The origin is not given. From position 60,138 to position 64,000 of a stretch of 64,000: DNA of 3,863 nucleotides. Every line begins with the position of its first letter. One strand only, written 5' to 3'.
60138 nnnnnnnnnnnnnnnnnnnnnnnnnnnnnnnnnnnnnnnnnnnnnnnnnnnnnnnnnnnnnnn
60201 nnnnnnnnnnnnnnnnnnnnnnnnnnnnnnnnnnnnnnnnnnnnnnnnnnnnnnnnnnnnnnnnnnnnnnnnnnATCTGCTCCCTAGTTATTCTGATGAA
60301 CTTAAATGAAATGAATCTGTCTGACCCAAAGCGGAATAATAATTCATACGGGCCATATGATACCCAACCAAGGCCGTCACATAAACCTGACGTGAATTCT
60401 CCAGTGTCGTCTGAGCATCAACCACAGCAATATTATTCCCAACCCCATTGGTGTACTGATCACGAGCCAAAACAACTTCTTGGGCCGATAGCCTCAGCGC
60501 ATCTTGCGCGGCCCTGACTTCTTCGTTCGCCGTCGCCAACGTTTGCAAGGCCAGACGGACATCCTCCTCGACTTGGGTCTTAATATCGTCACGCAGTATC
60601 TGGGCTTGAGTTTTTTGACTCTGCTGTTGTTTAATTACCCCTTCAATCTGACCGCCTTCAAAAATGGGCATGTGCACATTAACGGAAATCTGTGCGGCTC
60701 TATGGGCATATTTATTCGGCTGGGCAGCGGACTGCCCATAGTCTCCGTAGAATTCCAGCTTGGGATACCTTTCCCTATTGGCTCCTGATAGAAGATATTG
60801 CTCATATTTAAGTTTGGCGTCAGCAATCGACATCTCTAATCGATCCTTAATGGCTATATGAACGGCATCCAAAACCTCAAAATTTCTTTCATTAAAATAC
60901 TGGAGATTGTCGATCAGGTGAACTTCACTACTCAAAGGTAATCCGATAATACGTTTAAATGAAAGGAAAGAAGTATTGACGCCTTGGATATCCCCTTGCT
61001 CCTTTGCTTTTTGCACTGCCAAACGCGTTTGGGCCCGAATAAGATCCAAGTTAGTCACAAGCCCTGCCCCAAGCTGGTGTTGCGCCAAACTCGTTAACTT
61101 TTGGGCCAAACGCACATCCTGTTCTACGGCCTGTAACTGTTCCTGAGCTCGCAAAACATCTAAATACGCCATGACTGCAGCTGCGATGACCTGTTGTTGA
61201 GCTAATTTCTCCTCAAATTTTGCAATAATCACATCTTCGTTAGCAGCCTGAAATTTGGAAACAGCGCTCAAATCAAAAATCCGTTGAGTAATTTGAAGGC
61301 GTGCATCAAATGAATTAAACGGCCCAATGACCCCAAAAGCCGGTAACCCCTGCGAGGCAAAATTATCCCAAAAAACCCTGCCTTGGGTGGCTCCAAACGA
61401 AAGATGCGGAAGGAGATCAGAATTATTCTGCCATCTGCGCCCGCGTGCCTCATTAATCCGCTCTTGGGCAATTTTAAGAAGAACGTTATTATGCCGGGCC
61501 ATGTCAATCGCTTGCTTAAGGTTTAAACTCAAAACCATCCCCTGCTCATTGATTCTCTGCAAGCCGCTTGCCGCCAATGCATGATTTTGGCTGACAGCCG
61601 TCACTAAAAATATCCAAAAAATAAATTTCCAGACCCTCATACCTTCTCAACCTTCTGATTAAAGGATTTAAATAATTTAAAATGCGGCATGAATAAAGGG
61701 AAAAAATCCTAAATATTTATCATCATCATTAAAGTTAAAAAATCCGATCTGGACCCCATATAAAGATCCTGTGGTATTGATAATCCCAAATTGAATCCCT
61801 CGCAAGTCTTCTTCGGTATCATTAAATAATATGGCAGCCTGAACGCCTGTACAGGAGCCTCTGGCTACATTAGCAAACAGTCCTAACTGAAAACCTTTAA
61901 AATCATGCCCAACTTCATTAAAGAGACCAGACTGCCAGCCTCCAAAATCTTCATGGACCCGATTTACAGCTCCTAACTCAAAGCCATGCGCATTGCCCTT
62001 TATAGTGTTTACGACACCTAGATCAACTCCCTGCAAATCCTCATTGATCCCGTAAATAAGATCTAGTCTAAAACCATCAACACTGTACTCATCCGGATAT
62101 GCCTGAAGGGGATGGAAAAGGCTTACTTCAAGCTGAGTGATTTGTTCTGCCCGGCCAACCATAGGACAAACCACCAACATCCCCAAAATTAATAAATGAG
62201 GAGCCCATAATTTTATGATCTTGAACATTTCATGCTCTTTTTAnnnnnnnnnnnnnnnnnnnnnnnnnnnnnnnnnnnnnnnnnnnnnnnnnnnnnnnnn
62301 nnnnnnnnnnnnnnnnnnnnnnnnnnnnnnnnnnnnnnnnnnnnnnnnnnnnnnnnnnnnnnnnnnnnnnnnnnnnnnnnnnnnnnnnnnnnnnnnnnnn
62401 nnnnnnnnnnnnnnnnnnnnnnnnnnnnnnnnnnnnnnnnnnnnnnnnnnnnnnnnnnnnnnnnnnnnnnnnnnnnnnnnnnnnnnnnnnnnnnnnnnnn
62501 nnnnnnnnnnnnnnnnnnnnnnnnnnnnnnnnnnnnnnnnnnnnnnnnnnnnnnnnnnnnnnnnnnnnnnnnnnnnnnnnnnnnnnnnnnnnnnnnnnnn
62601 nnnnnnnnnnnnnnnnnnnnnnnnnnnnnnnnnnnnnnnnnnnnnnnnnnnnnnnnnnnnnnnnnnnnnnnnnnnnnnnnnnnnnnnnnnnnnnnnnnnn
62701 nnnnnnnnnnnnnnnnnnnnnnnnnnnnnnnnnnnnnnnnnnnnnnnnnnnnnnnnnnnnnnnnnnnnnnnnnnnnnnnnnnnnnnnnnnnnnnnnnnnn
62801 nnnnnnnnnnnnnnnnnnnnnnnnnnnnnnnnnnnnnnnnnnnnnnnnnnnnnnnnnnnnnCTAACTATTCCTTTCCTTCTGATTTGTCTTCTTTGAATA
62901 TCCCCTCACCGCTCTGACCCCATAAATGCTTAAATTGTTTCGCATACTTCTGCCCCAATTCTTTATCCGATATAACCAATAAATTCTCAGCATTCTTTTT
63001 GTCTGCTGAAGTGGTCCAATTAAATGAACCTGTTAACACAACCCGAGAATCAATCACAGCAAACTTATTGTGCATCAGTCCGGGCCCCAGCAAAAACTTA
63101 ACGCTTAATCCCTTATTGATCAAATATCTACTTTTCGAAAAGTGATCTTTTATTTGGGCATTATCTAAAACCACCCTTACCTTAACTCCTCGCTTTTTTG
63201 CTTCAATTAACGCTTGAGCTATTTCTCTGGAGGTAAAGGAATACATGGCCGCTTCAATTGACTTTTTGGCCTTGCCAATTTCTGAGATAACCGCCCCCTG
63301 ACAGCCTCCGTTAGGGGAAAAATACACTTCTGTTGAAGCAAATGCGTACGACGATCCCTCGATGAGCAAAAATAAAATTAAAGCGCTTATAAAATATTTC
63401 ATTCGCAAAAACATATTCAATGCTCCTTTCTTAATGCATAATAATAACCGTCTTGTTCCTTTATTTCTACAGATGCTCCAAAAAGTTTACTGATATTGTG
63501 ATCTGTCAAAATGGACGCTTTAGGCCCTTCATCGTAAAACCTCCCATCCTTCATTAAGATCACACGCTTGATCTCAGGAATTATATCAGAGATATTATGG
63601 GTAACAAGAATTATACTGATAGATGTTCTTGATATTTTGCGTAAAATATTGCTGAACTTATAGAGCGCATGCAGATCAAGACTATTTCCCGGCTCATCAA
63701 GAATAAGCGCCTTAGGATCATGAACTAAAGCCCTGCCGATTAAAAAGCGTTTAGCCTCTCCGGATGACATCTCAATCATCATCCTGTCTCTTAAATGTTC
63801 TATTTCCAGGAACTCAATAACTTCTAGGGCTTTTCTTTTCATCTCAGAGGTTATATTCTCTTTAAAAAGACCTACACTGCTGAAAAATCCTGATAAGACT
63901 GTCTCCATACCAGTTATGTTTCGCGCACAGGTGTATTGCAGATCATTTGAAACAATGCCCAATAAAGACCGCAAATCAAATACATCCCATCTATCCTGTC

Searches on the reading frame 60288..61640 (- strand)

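Call 73: search_protein_families(library=pfam, proteins=[window:60288-61640:-], max_evalue=0.00001)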
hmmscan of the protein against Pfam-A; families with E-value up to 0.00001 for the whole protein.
window:60288-61640:- (450 aa): 1 family
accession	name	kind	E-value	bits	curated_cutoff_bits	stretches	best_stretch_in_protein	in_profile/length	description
PF02321.23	OEP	-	4.5e-47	160.7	22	2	258-439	3-187/187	Outer membrane efflux protein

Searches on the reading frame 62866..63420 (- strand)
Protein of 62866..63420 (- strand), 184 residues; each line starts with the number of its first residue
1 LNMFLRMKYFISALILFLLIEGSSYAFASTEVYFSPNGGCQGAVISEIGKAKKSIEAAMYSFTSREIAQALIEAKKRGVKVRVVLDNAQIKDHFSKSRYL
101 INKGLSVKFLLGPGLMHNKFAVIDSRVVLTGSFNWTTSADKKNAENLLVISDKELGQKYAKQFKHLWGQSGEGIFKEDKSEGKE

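Call 73: search_protein_families(library=pfam, proteins=[window:62866-63420:-], max_evalue=0.00001)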
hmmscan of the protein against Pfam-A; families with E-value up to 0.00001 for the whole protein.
window:62866-63420:- (184 aa): 2 families
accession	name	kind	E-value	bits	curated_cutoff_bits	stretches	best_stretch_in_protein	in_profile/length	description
PF13091.12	PLDc_2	-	3.2e-34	118.1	27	1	44-167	1-132/132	PLD-like domain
PF07894.18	SACK1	-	2.3e-12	47.5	21.4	0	29-93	111-180/274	Scaffolding anchor of CK1 domain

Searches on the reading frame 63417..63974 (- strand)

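Call 73: search_protein_families(library=pfam, proteins=[window:63417-63974:-], max_evalue=0.00001)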
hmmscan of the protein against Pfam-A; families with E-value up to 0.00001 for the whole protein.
window:63417-63974:- (185 aa): 2 families
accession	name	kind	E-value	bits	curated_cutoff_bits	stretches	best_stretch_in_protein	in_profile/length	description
PF00005.33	ABC_tran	-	3.6e-09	37.8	25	1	32-95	79-135/137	ABC transporter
PF13304.12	AAA_21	-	1.8e-08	35.2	27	1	52-127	221-299/304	AAA domain, putative AbiEii toxin, Type IV TA system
